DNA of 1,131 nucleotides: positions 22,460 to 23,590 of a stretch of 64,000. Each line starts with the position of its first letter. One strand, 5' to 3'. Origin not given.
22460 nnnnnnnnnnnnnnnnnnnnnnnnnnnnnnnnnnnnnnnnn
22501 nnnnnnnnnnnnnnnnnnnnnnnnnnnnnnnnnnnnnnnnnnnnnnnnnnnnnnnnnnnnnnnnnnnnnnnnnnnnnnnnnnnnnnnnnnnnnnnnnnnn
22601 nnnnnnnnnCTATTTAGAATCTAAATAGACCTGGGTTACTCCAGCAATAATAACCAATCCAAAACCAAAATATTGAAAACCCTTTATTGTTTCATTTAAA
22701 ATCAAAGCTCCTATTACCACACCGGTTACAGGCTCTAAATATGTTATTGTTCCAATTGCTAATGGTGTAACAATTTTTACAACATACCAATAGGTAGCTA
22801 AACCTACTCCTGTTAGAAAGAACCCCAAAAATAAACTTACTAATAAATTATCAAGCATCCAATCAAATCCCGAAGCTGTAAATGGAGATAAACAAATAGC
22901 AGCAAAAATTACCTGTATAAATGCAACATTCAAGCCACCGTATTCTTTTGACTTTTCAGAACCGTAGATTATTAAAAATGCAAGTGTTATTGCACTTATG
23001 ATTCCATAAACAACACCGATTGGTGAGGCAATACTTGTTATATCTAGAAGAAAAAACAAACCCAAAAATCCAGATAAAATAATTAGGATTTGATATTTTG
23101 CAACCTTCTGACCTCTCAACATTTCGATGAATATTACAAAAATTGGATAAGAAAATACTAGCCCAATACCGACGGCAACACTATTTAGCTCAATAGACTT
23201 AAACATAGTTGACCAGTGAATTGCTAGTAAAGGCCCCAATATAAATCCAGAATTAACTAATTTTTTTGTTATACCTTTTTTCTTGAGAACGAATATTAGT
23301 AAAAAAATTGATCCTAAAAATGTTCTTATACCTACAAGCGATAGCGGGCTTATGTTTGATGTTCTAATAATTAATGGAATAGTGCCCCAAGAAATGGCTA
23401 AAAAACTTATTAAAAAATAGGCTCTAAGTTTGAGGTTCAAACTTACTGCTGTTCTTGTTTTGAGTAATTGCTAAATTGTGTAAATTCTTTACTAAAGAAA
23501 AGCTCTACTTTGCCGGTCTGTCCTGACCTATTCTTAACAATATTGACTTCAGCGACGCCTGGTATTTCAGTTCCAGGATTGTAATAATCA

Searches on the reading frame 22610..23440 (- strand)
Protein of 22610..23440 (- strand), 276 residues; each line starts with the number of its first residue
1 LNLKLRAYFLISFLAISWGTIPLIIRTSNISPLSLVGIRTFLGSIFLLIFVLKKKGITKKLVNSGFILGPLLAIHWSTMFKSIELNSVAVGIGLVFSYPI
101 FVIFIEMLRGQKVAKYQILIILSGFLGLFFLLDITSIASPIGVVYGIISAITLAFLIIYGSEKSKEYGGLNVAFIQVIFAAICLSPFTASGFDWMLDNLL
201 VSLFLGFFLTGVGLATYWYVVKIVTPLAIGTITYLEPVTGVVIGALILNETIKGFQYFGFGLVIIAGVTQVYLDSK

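Call 9: search_protein_families(library=ncbifam, proteins=[window:22610-23440:-], max_evalue=0.001)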
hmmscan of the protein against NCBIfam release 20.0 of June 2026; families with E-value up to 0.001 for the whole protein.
window:22610-23440:- (276 aa): 2 families
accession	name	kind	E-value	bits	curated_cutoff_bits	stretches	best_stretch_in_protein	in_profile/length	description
TIGR00950.1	2A78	equivalog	1.8e-20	73.5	230.2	1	28-266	14-262/264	carboxylate/amino acid/amine transporter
NF008432.0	PRK11272.1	equivalog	6.4e-12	45.3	270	1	13-269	17-283/294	drug/metabolite exporter YedA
